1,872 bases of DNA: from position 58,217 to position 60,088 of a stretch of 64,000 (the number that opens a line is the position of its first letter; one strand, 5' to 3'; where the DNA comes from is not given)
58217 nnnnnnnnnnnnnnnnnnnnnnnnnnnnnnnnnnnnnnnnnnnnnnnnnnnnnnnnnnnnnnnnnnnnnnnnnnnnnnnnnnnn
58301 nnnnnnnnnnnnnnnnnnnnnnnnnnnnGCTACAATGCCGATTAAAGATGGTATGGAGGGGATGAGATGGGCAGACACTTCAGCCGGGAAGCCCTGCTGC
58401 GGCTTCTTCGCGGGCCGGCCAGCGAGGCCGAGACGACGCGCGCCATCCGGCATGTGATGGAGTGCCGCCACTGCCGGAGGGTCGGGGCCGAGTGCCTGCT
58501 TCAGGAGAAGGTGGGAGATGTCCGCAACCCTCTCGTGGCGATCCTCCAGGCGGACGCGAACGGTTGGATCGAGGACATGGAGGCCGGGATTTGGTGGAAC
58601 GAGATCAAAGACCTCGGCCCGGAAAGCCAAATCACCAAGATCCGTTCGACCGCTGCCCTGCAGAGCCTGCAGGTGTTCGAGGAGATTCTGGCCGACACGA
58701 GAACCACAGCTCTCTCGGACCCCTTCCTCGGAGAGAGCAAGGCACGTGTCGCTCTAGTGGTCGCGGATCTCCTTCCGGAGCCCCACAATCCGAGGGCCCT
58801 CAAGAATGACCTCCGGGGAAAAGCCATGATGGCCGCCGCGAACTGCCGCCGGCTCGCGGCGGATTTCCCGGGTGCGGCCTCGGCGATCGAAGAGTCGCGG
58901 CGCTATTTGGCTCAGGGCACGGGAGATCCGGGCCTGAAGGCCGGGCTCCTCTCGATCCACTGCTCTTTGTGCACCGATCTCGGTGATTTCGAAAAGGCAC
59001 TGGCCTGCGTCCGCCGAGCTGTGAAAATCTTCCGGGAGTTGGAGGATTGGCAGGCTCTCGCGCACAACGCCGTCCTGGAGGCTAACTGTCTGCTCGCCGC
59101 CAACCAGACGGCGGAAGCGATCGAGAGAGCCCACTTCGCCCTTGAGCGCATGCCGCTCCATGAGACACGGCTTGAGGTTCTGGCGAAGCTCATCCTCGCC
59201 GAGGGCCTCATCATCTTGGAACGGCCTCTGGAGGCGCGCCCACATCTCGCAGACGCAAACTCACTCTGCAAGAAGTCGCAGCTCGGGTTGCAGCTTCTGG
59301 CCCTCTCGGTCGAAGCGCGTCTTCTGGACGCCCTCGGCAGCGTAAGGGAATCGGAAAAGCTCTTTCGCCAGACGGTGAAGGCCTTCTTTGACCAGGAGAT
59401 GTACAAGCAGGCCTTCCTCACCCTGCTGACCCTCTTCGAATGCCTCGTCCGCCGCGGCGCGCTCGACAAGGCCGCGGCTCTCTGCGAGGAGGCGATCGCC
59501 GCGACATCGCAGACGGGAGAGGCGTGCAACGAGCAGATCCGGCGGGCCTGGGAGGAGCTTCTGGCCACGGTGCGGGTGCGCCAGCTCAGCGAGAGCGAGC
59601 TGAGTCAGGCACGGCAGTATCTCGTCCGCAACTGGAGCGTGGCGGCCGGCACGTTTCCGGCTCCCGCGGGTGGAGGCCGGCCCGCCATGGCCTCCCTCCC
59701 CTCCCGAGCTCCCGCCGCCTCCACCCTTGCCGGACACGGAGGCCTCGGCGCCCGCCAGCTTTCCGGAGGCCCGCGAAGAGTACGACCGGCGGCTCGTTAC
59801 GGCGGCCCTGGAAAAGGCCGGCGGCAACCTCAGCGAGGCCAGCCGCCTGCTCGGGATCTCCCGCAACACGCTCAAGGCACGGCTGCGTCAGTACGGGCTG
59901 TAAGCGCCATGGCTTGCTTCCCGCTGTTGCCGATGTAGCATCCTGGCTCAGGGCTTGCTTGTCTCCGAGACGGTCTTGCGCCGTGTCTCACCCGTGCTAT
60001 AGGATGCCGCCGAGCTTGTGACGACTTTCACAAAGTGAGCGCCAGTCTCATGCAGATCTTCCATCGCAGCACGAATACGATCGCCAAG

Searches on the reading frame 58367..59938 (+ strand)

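Call 3: search_protein_families(library=pfam, proteins=[window:58367-59938:+], max_evalue=0.01)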
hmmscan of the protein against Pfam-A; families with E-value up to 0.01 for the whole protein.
window:58367-59938:+ (523 aa): 6 families
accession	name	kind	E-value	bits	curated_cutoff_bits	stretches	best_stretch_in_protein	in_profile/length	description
PF17874.7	TPR_MalT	-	7.4e-07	29.2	45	1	294-386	24-116/336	MalT-like TPR region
PF13424.12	TPR_12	-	8.1e-06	26.4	30.1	1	200-254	11-67/77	Tetratricopeptide repeat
PF14559.12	TPR_19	-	0.00013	22.6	25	0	353-380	28-55/68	Tetratricopeptide repeat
PF13428.12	TPR_14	-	0.00087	20.2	23.5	0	202-232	11-42/44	Tetratricopeptide repeat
PF07719.23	TPR_2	-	0.0014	19.1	27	0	204-223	13-32/34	Tetratricopeptide repeat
PF13432.12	TPR_16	-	0.0024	18.7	32.7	1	316-381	3-62/65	Tetratricopeptide repeat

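Call 5: search_protein_families(library=ncbifam, proteins=[window:58367-59938:+], max_evalue=0.01)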
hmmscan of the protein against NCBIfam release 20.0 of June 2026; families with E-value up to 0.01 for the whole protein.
window:58367-59938:+ (523 aa): 2 families
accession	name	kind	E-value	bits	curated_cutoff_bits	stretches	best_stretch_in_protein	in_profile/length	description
NF053720.1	NsdA_fam_reg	subfamily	2.3e-07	30.7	75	2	316-385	335-403/432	NsdA family TPR-like regulatory protein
NF003420.0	PRK04841.1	equivalog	0.0028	15.7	537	0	308-378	489-559/903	HTH-type transcriptional regulator MalT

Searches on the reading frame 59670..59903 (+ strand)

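Call 93: search_protein_families(library=pfam, proteins=[window:59670-59903:+], max_evalue=0.1)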
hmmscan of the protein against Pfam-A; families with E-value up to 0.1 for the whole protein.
window:59670-59903:+ (77 aa): 14 families
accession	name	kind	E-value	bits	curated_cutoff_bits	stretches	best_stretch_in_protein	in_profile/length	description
PF02954.25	HTH_8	-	2.1e-13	50.2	22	1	35-75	2-42/42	Bacterial regulatory protein, Fis family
PF13556.12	HTH_30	-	1.1e-05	25.6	27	1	49-74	10-35/59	PucR C-terminal helix-turn-helix domain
PF13384.12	HTH_23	-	0.00033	20.8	24.6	1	39-75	5-41/50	Homeodomain-like domain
PF13518.12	HTH_28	-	0.00085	19.8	25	1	41-75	4-36/52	Helix-turn-helix domain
PF20432.4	Xre-like-HTH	-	0.0029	18.3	25.8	1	41-72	13-43/63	Antitoxin Xre-like helix-turn-helix domain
PF02042.20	RWP-RK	-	0.0029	17.9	29.3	1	53-77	14-38/49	RWP-RK domain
PF09862.15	DUF2089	-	0.0034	17.5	33.4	1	49-72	14-37/47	Domain of unknown function (DUF2089)-HTH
PF18024.7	HTH_50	-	0.0045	17.1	27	1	33-77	6-49/50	Helix-turn-helix domain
PF12840.13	HTH_20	-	0.0093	16.4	27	1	41-74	7-41/51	Helix-turn-helix domain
PF13693.12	HTH_35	-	0.017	15.5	25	1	40-72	4-36/75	Winged helix-turn-helix DNA-binding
PF12728.13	HTH_17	-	0.035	14.8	27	1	54-73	4-22/51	Helix-turn-helix domain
PF13412.12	HTH_24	-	0.037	14.1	21.9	1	36-73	2-39/48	Winged helix-turn-helix DNA-binding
PF13542.12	HTH_Tnp_ISL3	-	0.053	13.4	27.4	1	49-75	27-50/51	Helix-turn-helix domain of transposase family ISL3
PF07453.19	NUMOD1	-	0.065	13.9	22.8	1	54-69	19-34/37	NUMOD1 domain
